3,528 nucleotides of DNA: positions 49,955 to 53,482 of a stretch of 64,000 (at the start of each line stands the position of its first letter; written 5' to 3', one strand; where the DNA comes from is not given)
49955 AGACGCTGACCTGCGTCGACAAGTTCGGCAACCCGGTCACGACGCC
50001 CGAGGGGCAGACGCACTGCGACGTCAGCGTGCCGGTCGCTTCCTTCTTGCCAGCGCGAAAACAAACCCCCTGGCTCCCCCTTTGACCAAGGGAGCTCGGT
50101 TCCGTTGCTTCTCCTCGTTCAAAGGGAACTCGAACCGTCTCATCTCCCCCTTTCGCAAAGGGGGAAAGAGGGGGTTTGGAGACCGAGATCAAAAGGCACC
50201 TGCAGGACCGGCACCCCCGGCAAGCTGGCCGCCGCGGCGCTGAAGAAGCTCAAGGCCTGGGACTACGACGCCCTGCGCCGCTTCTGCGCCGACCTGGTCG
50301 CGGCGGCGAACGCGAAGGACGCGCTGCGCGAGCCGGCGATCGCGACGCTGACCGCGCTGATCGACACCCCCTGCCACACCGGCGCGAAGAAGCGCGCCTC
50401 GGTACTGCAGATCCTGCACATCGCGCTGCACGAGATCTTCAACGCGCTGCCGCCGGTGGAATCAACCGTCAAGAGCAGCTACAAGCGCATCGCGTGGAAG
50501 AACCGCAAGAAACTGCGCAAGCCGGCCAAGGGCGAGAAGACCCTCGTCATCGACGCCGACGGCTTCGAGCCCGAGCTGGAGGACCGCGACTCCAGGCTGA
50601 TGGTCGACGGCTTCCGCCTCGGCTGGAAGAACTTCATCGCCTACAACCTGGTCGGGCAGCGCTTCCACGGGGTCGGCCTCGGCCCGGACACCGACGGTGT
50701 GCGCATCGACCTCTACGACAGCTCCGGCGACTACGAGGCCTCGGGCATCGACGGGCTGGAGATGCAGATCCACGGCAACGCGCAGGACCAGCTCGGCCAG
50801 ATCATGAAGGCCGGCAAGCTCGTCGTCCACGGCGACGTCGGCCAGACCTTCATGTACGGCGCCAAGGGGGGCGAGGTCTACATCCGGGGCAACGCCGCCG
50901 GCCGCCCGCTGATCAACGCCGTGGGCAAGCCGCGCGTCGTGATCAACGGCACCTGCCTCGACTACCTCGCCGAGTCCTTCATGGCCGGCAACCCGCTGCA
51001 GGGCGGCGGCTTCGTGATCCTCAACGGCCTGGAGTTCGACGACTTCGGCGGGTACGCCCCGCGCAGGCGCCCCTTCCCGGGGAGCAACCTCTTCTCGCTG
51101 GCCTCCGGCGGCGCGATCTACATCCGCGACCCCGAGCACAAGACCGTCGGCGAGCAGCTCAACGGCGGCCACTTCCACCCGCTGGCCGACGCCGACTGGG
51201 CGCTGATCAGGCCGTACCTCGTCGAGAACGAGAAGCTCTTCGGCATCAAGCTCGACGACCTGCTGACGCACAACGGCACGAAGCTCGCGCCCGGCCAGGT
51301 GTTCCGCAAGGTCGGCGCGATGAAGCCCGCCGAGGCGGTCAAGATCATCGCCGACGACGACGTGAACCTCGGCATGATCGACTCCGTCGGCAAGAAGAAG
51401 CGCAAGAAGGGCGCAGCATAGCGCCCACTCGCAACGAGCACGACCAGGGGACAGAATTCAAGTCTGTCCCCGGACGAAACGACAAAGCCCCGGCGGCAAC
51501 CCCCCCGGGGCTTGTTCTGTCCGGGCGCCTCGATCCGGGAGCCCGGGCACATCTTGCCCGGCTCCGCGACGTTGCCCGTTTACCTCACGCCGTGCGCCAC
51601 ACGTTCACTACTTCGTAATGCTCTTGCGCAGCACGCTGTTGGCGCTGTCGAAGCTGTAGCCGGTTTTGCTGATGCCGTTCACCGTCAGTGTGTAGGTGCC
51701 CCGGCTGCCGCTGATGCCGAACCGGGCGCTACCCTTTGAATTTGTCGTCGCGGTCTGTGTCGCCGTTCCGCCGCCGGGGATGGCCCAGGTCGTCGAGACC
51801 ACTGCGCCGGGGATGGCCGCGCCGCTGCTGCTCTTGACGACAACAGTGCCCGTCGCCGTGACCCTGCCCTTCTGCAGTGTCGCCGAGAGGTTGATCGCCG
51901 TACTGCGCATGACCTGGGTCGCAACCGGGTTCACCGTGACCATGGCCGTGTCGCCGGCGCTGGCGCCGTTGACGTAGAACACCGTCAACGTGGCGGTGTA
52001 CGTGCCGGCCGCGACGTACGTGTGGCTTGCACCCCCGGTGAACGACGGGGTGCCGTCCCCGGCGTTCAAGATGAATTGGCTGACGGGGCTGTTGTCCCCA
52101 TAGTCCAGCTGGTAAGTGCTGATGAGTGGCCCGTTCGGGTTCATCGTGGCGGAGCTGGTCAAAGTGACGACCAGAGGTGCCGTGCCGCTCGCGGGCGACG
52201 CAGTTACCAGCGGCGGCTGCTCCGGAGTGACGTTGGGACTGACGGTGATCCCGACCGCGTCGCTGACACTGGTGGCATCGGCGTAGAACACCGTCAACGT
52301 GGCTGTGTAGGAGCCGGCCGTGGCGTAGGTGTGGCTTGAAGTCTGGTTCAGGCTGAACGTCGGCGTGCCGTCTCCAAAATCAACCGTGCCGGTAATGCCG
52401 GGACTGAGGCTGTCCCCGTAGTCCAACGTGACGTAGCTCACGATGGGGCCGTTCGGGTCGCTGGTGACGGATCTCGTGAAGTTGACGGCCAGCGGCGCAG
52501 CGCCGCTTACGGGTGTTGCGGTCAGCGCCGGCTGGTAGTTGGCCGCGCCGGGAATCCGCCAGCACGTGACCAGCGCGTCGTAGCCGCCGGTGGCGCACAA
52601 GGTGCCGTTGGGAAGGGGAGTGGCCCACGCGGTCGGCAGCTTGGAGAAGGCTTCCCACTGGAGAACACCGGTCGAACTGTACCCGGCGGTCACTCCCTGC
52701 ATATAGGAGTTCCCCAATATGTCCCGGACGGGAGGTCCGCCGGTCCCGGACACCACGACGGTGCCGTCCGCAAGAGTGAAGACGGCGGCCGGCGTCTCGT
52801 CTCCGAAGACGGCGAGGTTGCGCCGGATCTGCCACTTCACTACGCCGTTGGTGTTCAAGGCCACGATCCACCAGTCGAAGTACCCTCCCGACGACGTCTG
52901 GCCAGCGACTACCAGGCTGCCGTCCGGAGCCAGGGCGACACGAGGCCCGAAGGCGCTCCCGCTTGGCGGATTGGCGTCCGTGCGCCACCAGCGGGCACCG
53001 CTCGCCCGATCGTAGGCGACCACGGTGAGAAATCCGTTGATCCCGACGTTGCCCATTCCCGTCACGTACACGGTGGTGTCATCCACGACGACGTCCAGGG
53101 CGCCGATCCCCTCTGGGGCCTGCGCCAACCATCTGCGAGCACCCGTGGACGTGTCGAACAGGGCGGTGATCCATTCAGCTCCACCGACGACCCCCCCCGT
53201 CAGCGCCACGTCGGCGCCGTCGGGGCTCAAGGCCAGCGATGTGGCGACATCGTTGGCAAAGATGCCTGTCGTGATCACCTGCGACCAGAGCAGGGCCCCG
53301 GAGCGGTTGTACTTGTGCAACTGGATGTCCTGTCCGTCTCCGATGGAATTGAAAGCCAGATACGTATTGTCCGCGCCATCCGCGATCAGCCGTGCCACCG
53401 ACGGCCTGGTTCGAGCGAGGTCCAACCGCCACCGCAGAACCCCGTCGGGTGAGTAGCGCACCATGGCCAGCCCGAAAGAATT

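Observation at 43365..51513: Sigma54-fronted seven-gene operon joining MvhD-MetV-MetF to a split, archaeal-type glutamate-synthase-like module, with no HdrA or Rnf partner in sight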

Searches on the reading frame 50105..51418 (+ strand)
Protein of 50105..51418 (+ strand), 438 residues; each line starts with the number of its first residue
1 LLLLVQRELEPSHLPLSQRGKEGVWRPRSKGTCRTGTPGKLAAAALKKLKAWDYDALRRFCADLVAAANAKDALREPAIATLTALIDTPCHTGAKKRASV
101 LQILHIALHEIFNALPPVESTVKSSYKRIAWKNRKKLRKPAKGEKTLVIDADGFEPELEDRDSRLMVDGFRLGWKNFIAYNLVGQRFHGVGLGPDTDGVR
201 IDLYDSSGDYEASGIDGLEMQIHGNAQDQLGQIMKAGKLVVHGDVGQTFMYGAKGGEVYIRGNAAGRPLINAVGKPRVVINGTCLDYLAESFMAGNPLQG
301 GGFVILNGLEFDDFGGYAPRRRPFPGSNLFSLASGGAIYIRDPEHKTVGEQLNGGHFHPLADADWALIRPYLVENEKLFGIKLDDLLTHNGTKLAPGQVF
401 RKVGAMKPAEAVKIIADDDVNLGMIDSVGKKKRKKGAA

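Call 10: search_protein_families(library=pfam, max_evalue=0.01, proteins=[window:50105-51418:+])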
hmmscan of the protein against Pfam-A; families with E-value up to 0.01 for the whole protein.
seq(438 aa): 1 family
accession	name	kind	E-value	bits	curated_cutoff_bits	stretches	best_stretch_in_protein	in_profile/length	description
PF01493.24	GXGXG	-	9.3e-14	51.8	32.5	1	183-352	18-173/190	GXGXG motif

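Call 11: search_protein_families(library=ncbifam, max_evalue=0.01, proteins=[window:50105-51418:+])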
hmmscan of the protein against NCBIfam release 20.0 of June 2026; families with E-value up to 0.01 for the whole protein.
seq(438 aa): 3 families
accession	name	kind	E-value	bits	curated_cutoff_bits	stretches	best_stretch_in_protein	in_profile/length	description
NF042910.1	FMH_DH_FwdC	exception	2.4e-09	36.6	340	2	209-288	137-215/271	tungsten-dependent formylmethanofuran dehydrogenase subunit FwdC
TIGR03122.1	one_C_dehyd_C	equivalog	3.7e-08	33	130.65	1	211-268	138-195/260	formylmethanofuran dehydrogenase subunit C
NF008730.0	PRK11750.1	equivalog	0.00041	17.8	1047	1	206-284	1277-1370/1490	glutamate synthase large subunit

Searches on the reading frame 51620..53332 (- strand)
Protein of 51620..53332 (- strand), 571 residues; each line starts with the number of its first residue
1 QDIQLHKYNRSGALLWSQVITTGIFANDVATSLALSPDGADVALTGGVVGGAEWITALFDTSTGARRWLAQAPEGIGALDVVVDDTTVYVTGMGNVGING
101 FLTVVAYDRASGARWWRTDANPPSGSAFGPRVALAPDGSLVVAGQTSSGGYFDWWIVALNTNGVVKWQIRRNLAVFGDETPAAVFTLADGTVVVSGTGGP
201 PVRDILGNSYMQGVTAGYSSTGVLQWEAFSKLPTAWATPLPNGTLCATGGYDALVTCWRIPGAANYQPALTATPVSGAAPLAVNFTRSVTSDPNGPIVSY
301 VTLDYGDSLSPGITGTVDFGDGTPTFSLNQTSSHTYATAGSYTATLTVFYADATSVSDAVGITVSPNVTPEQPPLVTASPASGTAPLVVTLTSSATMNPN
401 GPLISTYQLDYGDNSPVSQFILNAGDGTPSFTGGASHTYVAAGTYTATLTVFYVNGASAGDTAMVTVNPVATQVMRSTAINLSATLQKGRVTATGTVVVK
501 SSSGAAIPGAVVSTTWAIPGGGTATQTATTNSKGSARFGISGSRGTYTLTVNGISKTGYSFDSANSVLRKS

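Call 79: search_protein_families(library=pfam, max_evalue=0.0001, proteins=[window:51620-53332:-])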
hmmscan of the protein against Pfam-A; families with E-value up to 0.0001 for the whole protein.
window:51620-53332:- (571 aa): 3 families
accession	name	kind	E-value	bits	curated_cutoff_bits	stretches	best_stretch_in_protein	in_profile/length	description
PF18911.6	PKD_4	-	1.3e-16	60.9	27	2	380-467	11-85/85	PKD domain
PF00801.26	PKD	-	1.3e-12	48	23.5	1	271-349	5-66/80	PKD domain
PF13360.13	PQQ_2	-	7.6e-06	26.2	27.6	1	8-185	8-167/233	Outer membrane protein assembly factor BamB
